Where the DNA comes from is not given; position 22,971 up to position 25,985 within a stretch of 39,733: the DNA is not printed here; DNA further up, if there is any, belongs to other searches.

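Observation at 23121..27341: Single-polypeptide fusion of a YfhO-type GT-C glycosyltransferase with a MOP/Wzx flippase (1406 aa)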

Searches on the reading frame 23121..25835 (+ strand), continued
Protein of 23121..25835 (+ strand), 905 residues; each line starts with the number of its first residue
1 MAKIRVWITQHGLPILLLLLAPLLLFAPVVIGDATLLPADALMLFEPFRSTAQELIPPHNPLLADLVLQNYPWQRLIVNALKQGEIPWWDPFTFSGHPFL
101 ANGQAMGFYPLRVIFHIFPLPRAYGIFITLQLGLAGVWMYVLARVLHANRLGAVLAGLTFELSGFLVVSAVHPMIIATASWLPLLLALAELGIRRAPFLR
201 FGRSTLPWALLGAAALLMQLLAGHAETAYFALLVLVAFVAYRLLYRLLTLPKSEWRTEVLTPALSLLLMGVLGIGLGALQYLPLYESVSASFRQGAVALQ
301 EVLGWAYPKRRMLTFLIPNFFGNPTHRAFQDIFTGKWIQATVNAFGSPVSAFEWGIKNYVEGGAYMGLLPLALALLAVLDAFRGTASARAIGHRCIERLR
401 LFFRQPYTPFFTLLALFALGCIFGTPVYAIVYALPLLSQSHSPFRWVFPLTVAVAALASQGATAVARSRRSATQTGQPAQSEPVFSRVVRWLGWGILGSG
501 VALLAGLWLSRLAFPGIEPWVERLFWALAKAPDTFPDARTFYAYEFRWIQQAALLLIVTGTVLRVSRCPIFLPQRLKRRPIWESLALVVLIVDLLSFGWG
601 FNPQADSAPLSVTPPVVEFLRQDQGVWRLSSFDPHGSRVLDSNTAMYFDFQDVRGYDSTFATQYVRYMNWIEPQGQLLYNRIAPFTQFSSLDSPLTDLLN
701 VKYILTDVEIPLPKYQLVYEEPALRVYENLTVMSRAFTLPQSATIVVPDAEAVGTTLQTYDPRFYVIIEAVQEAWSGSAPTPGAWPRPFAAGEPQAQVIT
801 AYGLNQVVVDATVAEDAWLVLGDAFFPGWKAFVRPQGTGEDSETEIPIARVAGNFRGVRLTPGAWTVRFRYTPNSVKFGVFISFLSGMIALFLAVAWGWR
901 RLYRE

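Call 51: find_homologous_proteins(query=P0121, max_evalue=1e-20)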
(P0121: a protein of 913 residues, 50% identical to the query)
Query P0121 (913 aa): 2319 proteins with E <= 1e-20 among 8000 candidates; the best 120 are listed.
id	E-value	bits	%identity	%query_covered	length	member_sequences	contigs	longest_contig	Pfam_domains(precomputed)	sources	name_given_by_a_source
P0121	0.0e+0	2061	100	100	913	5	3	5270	PF09586.17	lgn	-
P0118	0.0e+0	1095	55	100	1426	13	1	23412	PF01943.23,PF09586.17,PF13440.12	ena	-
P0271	0.0e+0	1094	56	100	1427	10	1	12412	PF01943.23,PF09586.17,PF13440.12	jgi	-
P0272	0.0e+0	1085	55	97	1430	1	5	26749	PF01943.23,PF09586.17,PF01554.24,PF13440.12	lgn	-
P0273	0.0e+0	1081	56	97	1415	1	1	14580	PF01943.23,PF09586.17,PF01554.24,PF13440.12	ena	-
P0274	0.0e+0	1080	57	97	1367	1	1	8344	PF01943.23,PF01554.24,PF13440.12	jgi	-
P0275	0.0e+0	1079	56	97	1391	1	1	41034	PF01943.23,PF09586.17,PF01554.24,PF13440.12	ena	-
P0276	0.0e+0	1079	56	97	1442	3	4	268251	PF01943.23,PF01554.24,PF13440.12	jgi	-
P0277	0.0e+0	1078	55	97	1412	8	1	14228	PF01943.23,PF09586.17,PF13440.12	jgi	jgi:O-antigen/teichoic acid export membrane protein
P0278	0.0e+0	1078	56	97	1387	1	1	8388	PF01943.23,PF13440.12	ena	-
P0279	0.0e+0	1077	55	97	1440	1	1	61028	PF01943.23,PF09586.17,PF13440.12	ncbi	-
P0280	0.0e+0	1075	55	97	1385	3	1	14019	PF01943.23,PF13440.12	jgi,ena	-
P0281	0.0e+0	1074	55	97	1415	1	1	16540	PF01943.23,PF09586.17,PF13440.12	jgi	-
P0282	0.0e+0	1072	53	95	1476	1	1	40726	PF01943.23,PF09586.17,PF13440.12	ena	-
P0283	0.0e+0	1068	55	100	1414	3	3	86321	PF01943.23,PF09586.17,PF13440.12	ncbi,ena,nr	ncbi:MAG: oligosaccharide flippase family protein [Anaerolineae bacterium]|nr:oligosaccharide flippa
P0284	0.0e+0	1067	54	100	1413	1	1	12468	PF01943.23,PF09586.17,PF13440.12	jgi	-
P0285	0.0e+0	1067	55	97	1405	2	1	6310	PF01943.23,PF09586.17,PF13440.12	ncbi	-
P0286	0.0e+0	1067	55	97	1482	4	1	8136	PF01943.23,PF09586.17,PF13440.12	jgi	jgi:O-antigen/teichoic acid export membrane protein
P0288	0.0e+0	1065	54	97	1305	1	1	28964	PF01943.23,PF09586.17,PF13440.12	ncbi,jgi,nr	ncbi:MAG: hypothetical protein B6I35_03350 [Anaerolineaceae bacterium 4572_32.2]|nr:MAG: hypothetica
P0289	0.0e+0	1065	54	97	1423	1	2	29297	PF01943.23,PF09586.17,PF01554.24,PF13440.12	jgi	-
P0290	0.0e+0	1063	57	99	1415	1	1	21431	PF01943.23,PF09586.17,PF13440.12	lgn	-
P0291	0.0e+0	1063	54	97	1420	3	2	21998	PF01943.23,PF09586.17,PF13440.12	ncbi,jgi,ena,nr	ncbi:MAG: hypothetical protein DRJ03_16290 [Chloroflexi bacterium]|nr:MAG: hypothetical protein DRI8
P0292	0.0e+0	1060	55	97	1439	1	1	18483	PF01943.23,PF09586.17,PF13440.12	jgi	jgi:O-antigen/teichoic acid export membrane protein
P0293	0.0e+0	1059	55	97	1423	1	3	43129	PF01943.23,PF09586.17,PF13440.12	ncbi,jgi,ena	-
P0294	0.0e+0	1059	54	97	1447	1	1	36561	PF01943.23,PF09586.17,PF01554.24,PF13440.12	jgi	jgi:O-antigen/teichoic acid export membrane protein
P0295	0.0e+0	1058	55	96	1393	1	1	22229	PF01943.23,PF09586.17,PF13440.12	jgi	-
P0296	0.0e+0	1058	53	97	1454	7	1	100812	PF01943.23,PF09586.17,PF13440.12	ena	-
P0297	0.0e+0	1057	54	97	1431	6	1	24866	PF01943.23,PF09586.17,PF13440.12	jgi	-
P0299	0.0e+0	1055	54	97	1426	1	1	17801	PF01943.23,PF09586.17,PF01554.24,PF13440.12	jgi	jgi:O-antigen/teichoic acid export membrane protein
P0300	0.0e+0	1055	54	97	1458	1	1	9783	PF01943.23,PF09586.17,PF01554.24,PF13440.12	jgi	jgi:O-antigen/teichoic acid export membrane protein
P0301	0.0e+0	1053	55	97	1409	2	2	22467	PF01943.23,PF09586.17,PF13440.12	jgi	jgi:O-antigen/teichoic acid export membrane protein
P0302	0.0e+0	1051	53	97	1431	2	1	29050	PF01943.23,PF09586.17,PF13440.12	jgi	-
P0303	0.0e+0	1050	54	97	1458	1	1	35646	PF01943.23,PF09586.17,PF13440.12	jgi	-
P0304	0.0e+0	1049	54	97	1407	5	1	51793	PF01943.23,PF09586.17,PF13440.12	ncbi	-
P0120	0.0e+0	1048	53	100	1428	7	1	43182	PF01943.23,PF09586.17,PF01554.24,PF13440.12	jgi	-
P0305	0.0e+0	1048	55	97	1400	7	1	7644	PF01943.23,PF09586.17,PF01554.24,PF13440.12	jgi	jgi:O-antigen/teichoic acid export membrane protein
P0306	0.0e+0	1047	53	97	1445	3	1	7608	PF01943.23,PF09586.17,PF13440.12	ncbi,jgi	ncbi:MAG: oligosaccharide flippase family protein [Anaerolineae bacterium]|jgi:O-antigen/teichoic ac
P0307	0.0e+0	1047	54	97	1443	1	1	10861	PF01943.23,PF09586.17,PF13440.12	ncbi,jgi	ncbi:MAG: oligosaccharide flippase family protein [Anaerolineae bacterium]|jgi:O-antigen/teichoic ac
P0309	0.0e+0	1046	53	97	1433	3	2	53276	PF01943.23,PF09586.17,PF01554.24,PF13440.12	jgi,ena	-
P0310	0.0e+0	1046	53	97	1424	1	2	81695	PF01943.23,PF09586.17,PF13440.12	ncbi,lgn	ncbi:MAG: oligosaccharide flippase family protein [Anaerolineae bacterium]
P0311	0.0e+0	1046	54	96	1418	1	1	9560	PF01943.23,PF09586.17,PF13440.12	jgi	-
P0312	0.0e+0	1045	54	100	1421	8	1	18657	PF01943.23,PF09586.17,PF01554.24,PF13440.12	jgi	jgi:O-antigen/teichoic acid export membrane protein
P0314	0.0e+0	1045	56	96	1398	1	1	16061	PF01943.23,PF09586.17,PF01554.24,PF13440.12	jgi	jgi:O-antigen/teichoic acid export membrane protein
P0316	0.0e+0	1043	54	100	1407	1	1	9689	PF01943.23,PF09586.17,PF13440.12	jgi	jgi:O-antigen/teichoic acid export membrane protein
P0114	0.0e+0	1043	53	97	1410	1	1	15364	PF01943.23,PF09586.17,PF13440.12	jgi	-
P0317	0.0e+0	1043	55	97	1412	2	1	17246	PF01943.23,PF09586.17,PF13440.12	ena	-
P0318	0.0e+0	1043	59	53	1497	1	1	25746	PF01943.23,PF09586.17,PF13440.12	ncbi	-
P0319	0.0e+0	1042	53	100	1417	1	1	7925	PF01943.23,PF09586.17,PF01554.24,PF13440.12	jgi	jgi:O-antigen/teichoic acid export membrane protein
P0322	0.0e+0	1039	54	100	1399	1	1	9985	PF01943.23,PF09586.17,PF13440.12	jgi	jgi:O-antigen/teichoic acid export membrane protein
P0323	0.0e+0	1039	54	99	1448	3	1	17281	PF01943.23,PF09586.17,PF01554.24,PF13440.12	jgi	jgi:O-antigen/teichoic acid export membrane protein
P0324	0.0e+0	1036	54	97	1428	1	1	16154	PF01943.23,PF09586.17,PF13440.12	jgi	-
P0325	0.0e+0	1035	51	100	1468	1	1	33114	PF01943.23,PF09586.17,PF13440.12,PF04886.17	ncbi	-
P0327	0.0e+0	1033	53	100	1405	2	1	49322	PF01943.23,PF09586.17,PF13440.12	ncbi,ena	-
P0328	0.0e+0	1032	54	100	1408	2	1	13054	PF01943.23,PF09586.17,PF13440.12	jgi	jgi:O-antigen/teichoic acid export membrane protein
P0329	0.0e+0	1032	53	100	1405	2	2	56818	PF01943.23,PF09586.17,PF13440.12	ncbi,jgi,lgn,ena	-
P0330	0.0e+0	1031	53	97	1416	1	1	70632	PF01943.23,PF09586.17,PF13440.12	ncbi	-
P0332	0.0e+0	1029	54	100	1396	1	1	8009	PF01943.23,PF09586.17,PF13440.12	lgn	-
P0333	0.0e+0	1027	53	97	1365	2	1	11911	PF01943.23,PF09586.17,PF01554.24,PF13440.12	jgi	-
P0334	0.0e+0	1025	52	97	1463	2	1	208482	PF01943.23,PF09586.17,PF01554.24,PF13440.12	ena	-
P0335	0.0e+0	1025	53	97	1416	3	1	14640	PF01943.23,PF09586.17,PF13440.12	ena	-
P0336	0.0e+0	1024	54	97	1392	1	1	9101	PF01943.23,PF09586.17,PF13440.12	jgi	jgi:O-antigen/teichoic acid export membrane protein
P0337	0.0e+0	1024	52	100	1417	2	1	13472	PF01943.23,PF09586.17,PF13440.12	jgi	-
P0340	0.0e+0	1021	54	97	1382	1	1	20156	PF01943.23,PF09586.17,PF13440.12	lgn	-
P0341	0.0e+0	1021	52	97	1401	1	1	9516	PF01943.23,PF09586.17,PF13440.12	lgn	-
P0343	0.0e+0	1019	52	100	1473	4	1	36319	PF01943.23,PF09586.17,PF01554.24,PF13440.12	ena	-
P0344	0.0e+0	1019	53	97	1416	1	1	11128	PF01943.23,PF09586.17,PF13440.12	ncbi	-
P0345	0.0e+0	1018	52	100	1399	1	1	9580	PF01943.23,PF09586.17,PF13440.12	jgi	jgi:O-antigen/teichoic acid export membrane protein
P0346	0.0e+0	1018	54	95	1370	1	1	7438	PF01943.23,PF09586.17,PF13440.12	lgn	-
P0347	0.0e+0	1017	52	97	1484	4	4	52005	PF01943.23,PF09586.17,PF13440.12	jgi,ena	-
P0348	0.0e+0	1016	51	97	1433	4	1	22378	PF01943.23,PF09586.17,PF01554.24,PF13440.12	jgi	jgi:O-antigen/teichoic acid export membrane protein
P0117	0.0e+0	1015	53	97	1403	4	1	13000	PF01943.23,PF09586.17,PF13440.12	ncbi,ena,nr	ncbi:MAG TPA: hypothetical protein EYH30_04125 [Anaerolineales bacterium]|nr:hypothetical protein [A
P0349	0.0e+0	1015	52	97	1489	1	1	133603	PF01943.23,PF09586.17,PF13440.12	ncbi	-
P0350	0.0e+0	1014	53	97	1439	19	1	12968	PF01943.23,PF09586.17,PF01554.24,PF13440.12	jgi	-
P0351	0.0e+0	1012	53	98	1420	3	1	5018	PF01943.23,PF09586.17,PF01554.24,PF13440.12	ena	-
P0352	0.0e+0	1012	53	100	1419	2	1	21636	PF01943.23,PF09586.17,PF01554.24,PF13440.12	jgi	-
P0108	0.0e+0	1011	53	97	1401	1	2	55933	PF01943.23,PF09586.17,PF13440.12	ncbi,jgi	ncbi:MAG: oligosaccharide flippase family protein [Anaerolineae bacterium]|jgi:O-antigen/teichoic ac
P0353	1.8e-298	1011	53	97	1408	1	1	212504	PF01943.23,PF09586.17,PF13440.12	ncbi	-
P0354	2.0e-298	1011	53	97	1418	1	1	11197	PF01943.23,PF09586.17,PF01554.24,PF13440.12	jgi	-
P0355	8.4e-298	1008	52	100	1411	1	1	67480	PF01943.23,PF09586.17,PF01554.24,PF13440.12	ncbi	-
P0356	9.2e-298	1008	54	97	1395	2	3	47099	PF01943.23,PF09586.17,PF01554.24,PF13440.12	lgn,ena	-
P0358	1.1e-297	1008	52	97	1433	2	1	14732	PF01943.23,PF09586.17,PF13440.12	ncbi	-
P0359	1.1e-297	1008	53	97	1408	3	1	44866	PF01943.23,PF09586.17,PF01554.24,PF13440.12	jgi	-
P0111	2.0e-297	1007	53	98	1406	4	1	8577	PF01943.23,PF09586.17,PF13440.12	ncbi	-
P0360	4.5e-297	1006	53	97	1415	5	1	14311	PF01943.23,PF09586.17,PF13440.12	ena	-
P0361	5.9e-297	1006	51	97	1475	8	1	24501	PF01943.23,PF09586.17,PF13440.12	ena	-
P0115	6.8e-297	1006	51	97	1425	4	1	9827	PF01943.23,PF09586.17,PF01554.24,PF13440.12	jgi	-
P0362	9.0e-297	1005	52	97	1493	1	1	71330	PF01943.23,PF09586.17,PF01554.24,PF13440.12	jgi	jgi:O-antigen/teichoic acid export membrane protein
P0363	1.5e-296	1004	53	97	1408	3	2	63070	PF01943.23,PF09586.17,PF13440.12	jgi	jgi:O-antigen/teichoic acid export membrane protein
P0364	4.1e-296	1003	53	100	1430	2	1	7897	PF01943.23,PF09586.17,PF13440.12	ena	-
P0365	4.8e-296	1003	52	97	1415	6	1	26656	PF01943.23,PF09586.17,PF13440.12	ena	-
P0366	1.0e-295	1002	53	98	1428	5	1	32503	PF01943.23,PF09586.17,PF13440.12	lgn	-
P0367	3.7e-295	1000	51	97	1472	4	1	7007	PF01943.23,PF09586.17,PF13440.12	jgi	-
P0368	5.2e-295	999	52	100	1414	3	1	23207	PF01943.23,PF09586.17,PF13440.12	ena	-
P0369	7.2e-295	999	53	97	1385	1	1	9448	PF01943.23,PF09586.17,PF13440.12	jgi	jgi:O-antigen/teichoic acid export membrane protein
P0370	1.7e-294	998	51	97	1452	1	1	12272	PF01943.23,PF09586.17,PF01554.24,PF13440.12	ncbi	-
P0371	2.1e-294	997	54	97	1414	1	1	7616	PF01943.23,PF09586.17,PF13440.12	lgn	-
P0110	3.6e-294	996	54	97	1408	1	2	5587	PF01943.23,PF09586.17,PF01554.24,PF13440.12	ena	-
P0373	1.7e-293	994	52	97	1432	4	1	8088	PF01943.23,PF09586.17,PF13440.12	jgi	-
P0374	1.8e-293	994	52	100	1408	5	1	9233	PF01943.23,PF09586.17,PF01554.24,PF13440.12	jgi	jgi:O-antigen/teichoic acid export membrane protein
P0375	2.2e-293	994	51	100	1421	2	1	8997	PF01943.23,PF09586.17,PF13440.12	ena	-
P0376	2.2e-293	994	52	97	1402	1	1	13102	PF01943.23,PF09586.17,PF13440.12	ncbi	-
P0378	2.8e-293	994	52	97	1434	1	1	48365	PF01943.23,PF09586.17,PF13440.12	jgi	jgi:O-antigen/teichoic acid export membrane protein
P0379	3.4e-293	993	52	97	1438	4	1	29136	PF01943.23,PF09586.17,PF13440.12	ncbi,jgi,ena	-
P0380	5.0e-293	993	53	97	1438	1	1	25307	PF01943.23,PF09586.17,PF13440.12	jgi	jgi:O-antigen/teichoic acid export membrane protein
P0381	5.5e-293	993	51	100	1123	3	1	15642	PF01943.23,PF09586.17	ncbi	ncbi:MAG: oligosaccharide flippase family protein, partial [Anaerolineae bacterium]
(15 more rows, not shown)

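Call 53: find_encoding_contigs(protein=P0121, flank=6000, max_places=3)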
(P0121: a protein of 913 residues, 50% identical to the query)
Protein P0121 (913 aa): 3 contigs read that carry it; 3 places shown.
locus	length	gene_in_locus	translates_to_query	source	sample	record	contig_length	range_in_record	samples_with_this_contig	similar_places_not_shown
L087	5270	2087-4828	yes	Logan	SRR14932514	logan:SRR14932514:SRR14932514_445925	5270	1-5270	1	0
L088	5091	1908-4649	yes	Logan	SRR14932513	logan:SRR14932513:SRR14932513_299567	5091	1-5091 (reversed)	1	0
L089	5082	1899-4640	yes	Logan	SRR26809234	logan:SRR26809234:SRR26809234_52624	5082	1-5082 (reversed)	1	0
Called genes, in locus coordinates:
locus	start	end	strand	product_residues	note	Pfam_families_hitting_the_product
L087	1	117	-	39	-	?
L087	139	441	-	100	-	-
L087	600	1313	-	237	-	-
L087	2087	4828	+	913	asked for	PF09586:YfhO (weak)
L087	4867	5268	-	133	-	?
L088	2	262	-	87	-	?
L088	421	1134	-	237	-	-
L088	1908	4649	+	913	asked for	PF09586:YfhO (weak)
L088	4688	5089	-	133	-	?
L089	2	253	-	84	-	?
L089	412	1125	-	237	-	-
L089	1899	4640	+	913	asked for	PF09586:YfhO (weak)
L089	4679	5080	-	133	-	?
